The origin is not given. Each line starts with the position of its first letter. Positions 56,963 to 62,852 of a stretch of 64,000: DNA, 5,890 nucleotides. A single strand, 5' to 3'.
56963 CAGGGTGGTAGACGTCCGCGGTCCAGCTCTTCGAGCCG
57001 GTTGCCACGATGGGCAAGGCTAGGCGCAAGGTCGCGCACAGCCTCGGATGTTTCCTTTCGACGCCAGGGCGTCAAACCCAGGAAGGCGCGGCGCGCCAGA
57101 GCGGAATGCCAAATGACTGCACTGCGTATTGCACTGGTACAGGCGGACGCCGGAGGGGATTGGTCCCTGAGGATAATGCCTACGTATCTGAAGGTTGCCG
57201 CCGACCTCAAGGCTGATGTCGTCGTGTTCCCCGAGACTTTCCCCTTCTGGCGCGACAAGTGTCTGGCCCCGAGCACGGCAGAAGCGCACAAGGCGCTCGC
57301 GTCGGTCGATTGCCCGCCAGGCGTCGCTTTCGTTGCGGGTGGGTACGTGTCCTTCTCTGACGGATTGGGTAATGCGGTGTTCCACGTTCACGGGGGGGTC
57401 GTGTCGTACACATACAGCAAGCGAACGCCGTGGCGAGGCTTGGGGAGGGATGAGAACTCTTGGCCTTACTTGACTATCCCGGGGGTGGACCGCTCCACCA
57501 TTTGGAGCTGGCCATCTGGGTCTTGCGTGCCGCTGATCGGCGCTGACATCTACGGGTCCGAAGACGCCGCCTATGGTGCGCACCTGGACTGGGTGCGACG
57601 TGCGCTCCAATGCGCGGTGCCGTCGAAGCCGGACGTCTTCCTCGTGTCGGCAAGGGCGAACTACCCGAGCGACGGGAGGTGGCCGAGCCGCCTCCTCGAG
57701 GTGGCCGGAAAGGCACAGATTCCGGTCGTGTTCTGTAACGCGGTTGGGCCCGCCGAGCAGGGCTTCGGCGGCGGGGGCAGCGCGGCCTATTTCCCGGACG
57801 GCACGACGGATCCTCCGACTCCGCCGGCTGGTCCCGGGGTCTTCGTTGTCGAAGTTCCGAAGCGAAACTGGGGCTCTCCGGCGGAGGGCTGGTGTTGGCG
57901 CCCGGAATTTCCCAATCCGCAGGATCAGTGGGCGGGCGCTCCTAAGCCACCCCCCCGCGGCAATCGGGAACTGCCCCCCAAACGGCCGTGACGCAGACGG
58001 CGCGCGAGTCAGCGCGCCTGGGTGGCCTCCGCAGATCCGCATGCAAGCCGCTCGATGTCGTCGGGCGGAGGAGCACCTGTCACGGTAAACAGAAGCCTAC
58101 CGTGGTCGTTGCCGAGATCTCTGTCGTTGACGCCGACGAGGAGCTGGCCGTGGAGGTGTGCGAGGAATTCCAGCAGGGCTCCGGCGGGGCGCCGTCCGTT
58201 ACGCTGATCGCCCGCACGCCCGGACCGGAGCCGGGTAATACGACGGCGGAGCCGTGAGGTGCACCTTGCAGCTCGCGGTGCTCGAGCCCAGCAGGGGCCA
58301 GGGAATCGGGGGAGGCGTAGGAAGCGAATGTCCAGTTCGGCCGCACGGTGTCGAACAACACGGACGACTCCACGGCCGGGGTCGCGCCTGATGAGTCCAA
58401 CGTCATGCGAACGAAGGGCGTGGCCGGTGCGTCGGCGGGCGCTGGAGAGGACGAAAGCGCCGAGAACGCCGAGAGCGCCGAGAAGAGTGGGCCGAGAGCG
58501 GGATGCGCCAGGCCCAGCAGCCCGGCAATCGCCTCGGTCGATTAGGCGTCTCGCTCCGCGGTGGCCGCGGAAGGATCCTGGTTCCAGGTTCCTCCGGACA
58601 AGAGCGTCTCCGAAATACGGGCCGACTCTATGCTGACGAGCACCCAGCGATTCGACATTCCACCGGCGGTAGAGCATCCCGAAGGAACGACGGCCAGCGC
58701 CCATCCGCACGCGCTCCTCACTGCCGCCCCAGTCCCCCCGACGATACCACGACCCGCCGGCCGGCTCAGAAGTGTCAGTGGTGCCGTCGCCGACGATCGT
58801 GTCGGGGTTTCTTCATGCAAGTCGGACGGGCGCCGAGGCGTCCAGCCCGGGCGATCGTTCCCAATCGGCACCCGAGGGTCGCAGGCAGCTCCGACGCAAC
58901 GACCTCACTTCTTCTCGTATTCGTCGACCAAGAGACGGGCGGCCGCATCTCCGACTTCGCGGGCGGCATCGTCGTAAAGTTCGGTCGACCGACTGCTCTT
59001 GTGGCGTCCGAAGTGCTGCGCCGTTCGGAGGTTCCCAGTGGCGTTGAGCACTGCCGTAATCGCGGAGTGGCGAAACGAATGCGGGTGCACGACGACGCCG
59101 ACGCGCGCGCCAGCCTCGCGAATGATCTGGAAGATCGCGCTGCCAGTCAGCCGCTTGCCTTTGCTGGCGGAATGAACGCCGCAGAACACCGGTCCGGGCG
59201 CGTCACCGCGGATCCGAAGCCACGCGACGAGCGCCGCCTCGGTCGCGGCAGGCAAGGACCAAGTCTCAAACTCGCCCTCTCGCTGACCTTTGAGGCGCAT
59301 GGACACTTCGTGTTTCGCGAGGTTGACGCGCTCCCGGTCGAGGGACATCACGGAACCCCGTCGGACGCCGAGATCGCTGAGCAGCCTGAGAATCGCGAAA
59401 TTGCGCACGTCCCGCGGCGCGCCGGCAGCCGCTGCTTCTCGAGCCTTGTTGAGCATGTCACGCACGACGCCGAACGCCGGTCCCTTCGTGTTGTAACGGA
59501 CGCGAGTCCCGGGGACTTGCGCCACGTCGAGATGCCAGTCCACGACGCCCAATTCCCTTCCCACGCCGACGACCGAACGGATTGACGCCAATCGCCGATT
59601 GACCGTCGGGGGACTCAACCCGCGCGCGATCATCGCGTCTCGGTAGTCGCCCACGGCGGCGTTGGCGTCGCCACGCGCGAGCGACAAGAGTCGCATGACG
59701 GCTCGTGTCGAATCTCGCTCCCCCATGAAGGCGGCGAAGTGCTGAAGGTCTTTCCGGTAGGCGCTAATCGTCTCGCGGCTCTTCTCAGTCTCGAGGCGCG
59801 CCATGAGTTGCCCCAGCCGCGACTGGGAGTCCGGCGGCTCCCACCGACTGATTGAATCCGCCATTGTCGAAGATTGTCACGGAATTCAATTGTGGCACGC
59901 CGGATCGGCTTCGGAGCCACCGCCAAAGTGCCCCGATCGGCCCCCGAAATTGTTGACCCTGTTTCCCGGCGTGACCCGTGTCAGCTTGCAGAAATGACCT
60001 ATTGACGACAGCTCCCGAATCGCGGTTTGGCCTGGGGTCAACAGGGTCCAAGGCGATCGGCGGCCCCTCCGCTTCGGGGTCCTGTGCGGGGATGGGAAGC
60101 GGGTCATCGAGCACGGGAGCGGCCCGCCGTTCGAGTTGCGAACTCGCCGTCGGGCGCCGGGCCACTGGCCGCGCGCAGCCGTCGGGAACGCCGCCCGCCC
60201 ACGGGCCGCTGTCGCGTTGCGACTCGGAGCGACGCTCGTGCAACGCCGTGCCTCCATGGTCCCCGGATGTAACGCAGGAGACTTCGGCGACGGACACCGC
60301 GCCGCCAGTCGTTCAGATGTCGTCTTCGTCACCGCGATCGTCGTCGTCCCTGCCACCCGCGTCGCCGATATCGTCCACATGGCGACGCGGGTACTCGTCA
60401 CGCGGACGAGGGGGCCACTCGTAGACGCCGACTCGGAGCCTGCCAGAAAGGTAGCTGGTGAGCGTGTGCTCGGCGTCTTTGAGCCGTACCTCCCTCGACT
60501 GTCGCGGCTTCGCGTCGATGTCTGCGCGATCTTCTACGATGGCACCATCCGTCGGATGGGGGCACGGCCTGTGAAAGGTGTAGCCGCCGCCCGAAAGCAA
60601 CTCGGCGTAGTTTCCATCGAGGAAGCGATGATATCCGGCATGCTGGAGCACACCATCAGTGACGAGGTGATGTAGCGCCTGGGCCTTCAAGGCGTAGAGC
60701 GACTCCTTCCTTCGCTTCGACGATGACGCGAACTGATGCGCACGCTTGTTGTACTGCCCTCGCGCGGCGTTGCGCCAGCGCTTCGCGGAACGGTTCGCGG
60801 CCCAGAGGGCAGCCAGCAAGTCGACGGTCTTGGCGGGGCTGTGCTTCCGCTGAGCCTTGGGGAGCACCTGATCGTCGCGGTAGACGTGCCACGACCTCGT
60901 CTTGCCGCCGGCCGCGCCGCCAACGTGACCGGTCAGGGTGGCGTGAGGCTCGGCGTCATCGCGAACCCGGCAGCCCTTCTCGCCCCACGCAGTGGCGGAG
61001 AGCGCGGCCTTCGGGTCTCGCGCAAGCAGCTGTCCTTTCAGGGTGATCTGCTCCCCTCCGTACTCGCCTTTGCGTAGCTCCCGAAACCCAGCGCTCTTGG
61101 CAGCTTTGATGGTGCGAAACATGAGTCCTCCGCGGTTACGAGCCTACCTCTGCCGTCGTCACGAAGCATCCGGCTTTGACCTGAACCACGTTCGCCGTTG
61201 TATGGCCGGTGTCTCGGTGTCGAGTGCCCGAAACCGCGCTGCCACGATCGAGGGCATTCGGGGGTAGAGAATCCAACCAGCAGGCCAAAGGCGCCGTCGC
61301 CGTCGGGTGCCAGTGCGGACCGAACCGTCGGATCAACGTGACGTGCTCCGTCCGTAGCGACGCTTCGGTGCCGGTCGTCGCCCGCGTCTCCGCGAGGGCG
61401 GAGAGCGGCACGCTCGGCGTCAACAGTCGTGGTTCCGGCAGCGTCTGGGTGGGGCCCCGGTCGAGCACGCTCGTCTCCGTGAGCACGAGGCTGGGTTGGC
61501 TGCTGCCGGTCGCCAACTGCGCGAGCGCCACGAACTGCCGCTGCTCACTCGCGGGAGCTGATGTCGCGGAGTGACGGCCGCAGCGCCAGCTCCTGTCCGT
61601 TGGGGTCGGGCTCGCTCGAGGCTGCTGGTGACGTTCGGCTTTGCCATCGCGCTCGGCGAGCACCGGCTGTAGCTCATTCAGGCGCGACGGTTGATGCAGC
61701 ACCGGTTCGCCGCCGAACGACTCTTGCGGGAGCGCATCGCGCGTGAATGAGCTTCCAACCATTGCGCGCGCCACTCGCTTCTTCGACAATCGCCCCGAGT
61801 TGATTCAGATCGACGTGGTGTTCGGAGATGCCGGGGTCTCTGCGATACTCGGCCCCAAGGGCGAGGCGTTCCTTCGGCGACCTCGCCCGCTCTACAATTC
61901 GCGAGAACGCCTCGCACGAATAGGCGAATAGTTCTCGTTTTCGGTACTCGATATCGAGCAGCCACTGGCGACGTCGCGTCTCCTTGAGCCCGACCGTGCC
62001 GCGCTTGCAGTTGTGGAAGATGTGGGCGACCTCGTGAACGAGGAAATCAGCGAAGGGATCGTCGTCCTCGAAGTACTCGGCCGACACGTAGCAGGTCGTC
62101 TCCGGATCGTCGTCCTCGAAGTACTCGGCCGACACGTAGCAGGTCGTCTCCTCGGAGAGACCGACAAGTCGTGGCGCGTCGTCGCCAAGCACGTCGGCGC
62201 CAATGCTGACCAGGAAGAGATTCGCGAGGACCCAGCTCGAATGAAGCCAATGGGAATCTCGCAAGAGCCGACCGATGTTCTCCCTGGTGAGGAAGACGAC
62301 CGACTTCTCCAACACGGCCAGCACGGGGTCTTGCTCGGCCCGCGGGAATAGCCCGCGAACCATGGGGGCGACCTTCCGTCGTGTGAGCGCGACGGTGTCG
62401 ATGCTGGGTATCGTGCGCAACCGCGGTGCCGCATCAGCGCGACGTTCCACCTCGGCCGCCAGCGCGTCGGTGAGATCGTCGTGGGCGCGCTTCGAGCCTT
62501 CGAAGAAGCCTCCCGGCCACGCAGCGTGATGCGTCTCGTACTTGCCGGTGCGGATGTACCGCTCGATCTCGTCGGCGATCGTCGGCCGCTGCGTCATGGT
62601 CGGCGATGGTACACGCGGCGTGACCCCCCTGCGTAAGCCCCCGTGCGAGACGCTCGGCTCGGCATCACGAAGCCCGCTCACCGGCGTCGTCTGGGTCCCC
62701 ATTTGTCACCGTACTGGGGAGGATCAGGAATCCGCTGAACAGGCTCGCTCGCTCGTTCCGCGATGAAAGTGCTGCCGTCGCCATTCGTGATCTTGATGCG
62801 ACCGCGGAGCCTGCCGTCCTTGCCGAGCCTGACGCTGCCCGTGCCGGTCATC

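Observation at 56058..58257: Satellite cargo operon: hyper-acidic 54-aa peptide + Tyr-less recombinase-like protein + nitrilase-like protein with Gly at the catalytic Cys position + small protein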

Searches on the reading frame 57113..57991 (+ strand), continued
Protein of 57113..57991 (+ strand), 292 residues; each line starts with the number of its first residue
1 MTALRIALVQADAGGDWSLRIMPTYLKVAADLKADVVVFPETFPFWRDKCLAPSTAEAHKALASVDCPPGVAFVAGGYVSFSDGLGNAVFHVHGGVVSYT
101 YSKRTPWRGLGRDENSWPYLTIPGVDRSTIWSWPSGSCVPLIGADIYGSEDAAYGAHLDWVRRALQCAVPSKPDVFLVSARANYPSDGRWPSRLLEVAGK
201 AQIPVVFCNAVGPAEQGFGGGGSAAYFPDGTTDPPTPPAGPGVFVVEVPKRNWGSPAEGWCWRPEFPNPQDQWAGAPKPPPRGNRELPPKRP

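Call 83: search_protein_families(library=pfam, proteins=[L019:3683-4840:+, L019:6309-9584:+, L009:222-1799:+, L020:6327-7703:-, L020:8528-10387:-, L022:3191-3850:-, L006:4286-5263:+, L037:1000-2256:+, L019:2249-3028:+, L009:2844-3305:-], max_evalue=0.001)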
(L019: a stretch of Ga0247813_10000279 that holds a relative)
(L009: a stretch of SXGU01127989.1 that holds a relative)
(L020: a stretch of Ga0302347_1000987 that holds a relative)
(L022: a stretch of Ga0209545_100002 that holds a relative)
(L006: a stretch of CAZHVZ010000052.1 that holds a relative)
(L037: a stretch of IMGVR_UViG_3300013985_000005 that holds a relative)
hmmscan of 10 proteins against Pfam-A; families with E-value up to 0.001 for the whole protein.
L019:3683-4840:+ (385 aa): 0 families

L019:6309-9584:+ (1091 aa): 5 families
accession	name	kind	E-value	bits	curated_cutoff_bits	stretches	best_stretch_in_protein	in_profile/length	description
PF02896.24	PEP-utilizers_C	-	1.4e-111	372.8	22.8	1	778-1062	2-291/293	PEP-utilising enzyme, PEP-binding domain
PF00359.27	PTS_EIIA_2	-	2.2e-26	93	27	1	266-400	4-141/144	Phosphoenolpyruvate-dependent sugar phosphotransferase system, EIIA 2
PF05524.18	PEP-utilisers_N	-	5.2e-22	78.7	24.4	1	533-651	2-121/121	PEP-utilising enzyme, N-terminal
PF00381.24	PTS-HPr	-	1.6e-21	76.6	23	1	420-498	3-80/81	PTS HPr component phosphorylation site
PF00391.29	PEP-utilizers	-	3.2e-19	68.7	23.1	1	681-752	3-72/72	PEP-utilising enzyme, mobile domain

L009:222-1799:+ (525 aa): 1 family
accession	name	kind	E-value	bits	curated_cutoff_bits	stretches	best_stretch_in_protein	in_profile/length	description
PF11074.14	DUF2779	-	4e-41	140.7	23.3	1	330-452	2-126/126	Domain of unknown function(DUF2779)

L020:6327-7703:- (458 aa): 0 families

L020:8528-10387:- (619 aa): 0 families

L022:3191-3850:- (219 aa): 0 families

L006:4286-5263:+ (325 aa): 1 family
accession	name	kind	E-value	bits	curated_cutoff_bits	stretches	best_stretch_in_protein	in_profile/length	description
PF05990.18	DUF900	-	1.4e-17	64.4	20.5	1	55-287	11-220/232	Alpha/beta hydrolase of unknown function (DUF900)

L037:1000-2256:+ (418 aa): 1 family
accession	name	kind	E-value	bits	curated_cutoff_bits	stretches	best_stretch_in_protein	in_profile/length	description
PF00589.27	Phage_integrase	-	3.6e-11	43.6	27.1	1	207-383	3-168/172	Phage integrase family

L019:2249-3028:+ (259 aa): 1 family
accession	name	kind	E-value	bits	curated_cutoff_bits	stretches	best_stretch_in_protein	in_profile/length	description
PF12375.13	DUF3653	-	2.9e-07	31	22.4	1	11-56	11-56/66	Phage protein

L009:2844-3305:- (153 aa): 1 family
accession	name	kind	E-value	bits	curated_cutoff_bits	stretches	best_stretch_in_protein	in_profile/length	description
PF22522.2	DUF6998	-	2.5e-15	57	27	1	23-148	7-128/136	Family of unknown function (DUF6998)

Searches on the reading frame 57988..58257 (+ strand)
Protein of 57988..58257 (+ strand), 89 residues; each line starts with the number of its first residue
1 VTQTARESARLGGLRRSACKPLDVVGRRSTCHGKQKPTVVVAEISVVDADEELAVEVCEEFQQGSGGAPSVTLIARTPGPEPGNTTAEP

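Call 7: search_protein_families(library=pfam, proteins=[window:57988-58257:+], max_evalue=0.1)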
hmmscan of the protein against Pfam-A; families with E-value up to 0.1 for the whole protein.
window:57988-58257:+ (89 aa): 0 families

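Call 8: search_protein_families(library=ncbifam, proteins=[window:57988-58257:+], max_evalue=0.1)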
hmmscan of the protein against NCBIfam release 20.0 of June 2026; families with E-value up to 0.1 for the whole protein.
window:57988-58257:+ (89 aa): 0 families

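Call 19: search_protein_families(library=phrogs, proteins=[window:57988-58257:+], max_evalue=0.1)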
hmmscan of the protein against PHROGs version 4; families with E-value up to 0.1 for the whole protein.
window:57988-58257:+ (89 aa): 0 families

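Call 20: search_protein_families(library=padloc, proteins=[window:57988-58257:+], max_evalue=0.1)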
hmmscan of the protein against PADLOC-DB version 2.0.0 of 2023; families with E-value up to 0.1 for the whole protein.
window:57988-58257:+ (89 aa): 0 families

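Call 71: search_dna_similar(query=window:57988-58257:+, collection=plasmids, mode=protein, max_evalue=0.1, max_rows=10)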
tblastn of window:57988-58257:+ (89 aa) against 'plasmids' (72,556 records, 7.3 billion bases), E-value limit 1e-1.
No match.

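Call 88: search_solved_structures(query=window:57988-58257:+, max_evalue=1)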
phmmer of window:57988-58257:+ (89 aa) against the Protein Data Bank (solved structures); distinct sequences matched with E-value up to 1: 0.
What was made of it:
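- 57988..58257 (+): Orphan 89-aa ORF (ORF4). Its GTG start overlaps the TGA of the preceding ORF. No hit in Pfam, NCBIfam, PHROGs, PADLOC, PDB or plasmids (calls 7, 8, 19, 20, 71, 88).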

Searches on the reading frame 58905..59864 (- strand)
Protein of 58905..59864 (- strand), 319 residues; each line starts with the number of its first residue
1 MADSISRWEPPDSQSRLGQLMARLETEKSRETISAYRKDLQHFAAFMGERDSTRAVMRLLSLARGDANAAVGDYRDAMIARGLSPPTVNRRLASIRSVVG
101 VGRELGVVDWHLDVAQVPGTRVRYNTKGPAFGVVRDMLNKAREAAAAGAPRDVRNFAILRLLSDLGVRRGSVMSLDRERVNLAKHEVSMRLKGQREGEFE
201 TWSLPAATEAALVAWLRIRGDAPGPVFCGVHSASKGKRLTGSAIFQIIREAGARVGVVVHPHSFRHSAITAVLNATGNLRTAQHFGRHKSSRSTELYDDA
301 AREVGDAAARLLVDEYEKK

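Call 7: search_protein_families(library=pfam, proteins=[window:58905-59864:-], max_evalue=0.1)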
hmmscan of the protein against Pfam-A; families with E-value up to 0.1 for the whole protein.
window:58905-59864:- (319 aa): 3 families
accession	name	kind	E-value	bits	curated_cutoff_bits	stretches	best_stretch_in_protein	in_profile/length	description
PF00589.27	Phage_integrase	-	2.6e-17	63.6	27.1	1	143-301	17-169/172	Phage integrase family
PF02899.23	Phage_int_SAM_1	-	1.8e-05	25.4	22.3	1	24-98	10-75/83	Phage integrase, N-terminal SAM-like domain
PF09673.15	TrbC_Ftype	-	0.065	13.7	24.2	0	202-273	5-72/111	Type-F conjugative transfer system pilin assembly protein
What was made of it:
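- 58905..59864 (-): Context: an intact XerC/D-like tyrosine recombinase, convergent with the cluster. It is not the parent of the degenerate copy. PF00589 at 2.6e-17 and PF02899 (call 7).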

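Call 8: search_protein_families(library=ncbifam, proteins=[window:58905-59864:-], max_evalue=0.1)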
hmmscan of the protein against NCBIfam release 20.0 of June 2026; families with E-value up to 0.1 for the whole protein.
window:58905-59864:- (319 aa): 10 families
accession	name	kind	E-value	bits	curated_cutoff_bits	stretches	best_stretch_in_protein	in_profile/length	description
TIGR02224.1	recomb_XerC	equivalog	7.7e-26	91.1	335.15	1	23-298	8-275/295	tyrosine recombinase XerC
NF040815.2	recomb_XerA_Arch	equivalog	6.8e-21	75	220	1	26-299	10-253/263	site-specific tyrosine recombinase/integron integrase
NF001399.0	PRK00283.1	subfamily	1.4e-18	67.2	279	1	23-302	17-285/300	tyrosine recombinase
TIGR02225.1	recomb_XerD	equivalog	1.8e-18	66.9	329.6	1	23-301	8-275/290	site-specific tyrosine recombinase XerD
NF003462.0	PRK05084.1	equivalog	1e-10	40.9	267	1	153-303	195-347/360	tyrosine recombinase XerS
NF007370.0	PRK09870.1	subfamily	3.1e-09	36.7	221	1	145-298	24-177/200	tyrosine-type DNA invertase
NF002331.0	PRK01287.1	subfamily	2.9e-07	29.8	371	1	146-299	155-311/365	site-specific tyrosine recombinase XerC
NF007371.0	PRK09871.1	subfamily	2.3e-06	27.3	222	1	150-311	23-187/198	tyrosine-type DNA invertase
TIGR02249.1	integrase_gron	subfamily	0.00043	19.7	265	1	244-299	242-299/315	integron integrase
NF011946.0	PRK15417.1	equivalog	0.0049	16.1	435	1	255-312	270-326/337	integron integrase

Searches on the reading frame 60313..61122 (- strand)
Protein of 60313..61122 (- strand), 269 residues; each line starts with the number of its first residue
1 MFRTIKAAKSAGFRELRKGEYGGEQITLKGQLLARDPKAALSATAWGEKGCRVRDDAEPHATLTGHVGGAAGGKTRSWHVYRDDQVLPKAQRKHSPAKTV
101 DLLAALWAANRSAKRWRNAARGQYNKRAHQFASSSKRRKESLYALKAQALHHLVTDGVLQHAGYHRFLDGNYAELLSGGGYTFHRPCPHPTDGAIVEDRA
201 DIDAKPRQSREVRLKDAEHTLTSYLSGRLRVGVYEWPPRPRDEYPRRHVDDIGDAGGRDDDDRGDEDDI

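Call 19: search_protein_families(library=phrogs, proteins=[window:60313-61122:-], max_evalue=0.1)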
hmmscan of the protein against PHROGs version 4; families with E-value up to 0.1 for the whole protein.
window:60313-61122:- (269 aa): 2 families
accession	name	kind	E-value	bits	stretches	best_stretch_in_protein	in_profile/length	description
phrog_13790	-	DNA, RNA and nucleotide metabolism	0.0073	17.4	1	99-145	11-57/145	DNA ligase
phrog_13871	-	unknown function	0.049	15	1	84-130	37-82/122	-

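Call 20: search_protein_families(library=padloc, proteins=[window:60313-61122:-], max_evalue=0.1)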
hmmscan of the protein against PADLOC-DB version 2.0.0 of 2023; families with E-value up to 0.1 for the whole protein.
window:60313-61122:- (269 aa): 0 families

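Call 77: search_protein_families(library=pfam, proteins=[window:60313-61122:-], max_evalue=0.01)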
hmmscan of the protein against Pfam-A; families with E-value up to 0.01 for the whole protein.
window:60313-61122:- (269 aa): 1 family
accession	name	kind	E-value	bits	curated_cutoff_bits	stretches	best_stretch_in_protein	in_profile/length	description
PF14177.11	YkyB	-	0.0014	19.6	28.4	1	137-225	20-113/116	YkyB-like protein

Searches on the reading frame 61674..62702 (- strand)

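Call 19: search_protein_families(library=phrogs, proteins=[window:61674-62702:-], max_evalue=0.1)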
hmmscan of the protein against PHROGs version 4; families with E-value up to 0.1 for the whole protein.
window:61674-62702:- (342 aa): 1 family
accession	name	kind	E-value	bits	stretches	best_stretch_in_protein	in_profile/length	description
phrog_24027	-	unknown function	0.094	13.5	0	124-234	10-119/136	-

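Call 20: search_protein_families(library=padloc, proteins=[window:61674-62702:-], max_evalue=0.1)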
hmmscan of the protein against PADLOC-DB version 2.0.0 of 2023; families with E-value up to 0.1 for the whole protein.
window:61674-62702:- (342 aa): 0 families

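Call 77: search_protein_families(library=pfam, proteins=[window:61674-62702:-], max_evalue=0.01)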
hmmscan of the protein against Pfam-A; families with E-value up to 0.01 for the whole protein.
window:61674-62702:- (342 aa): 0 families
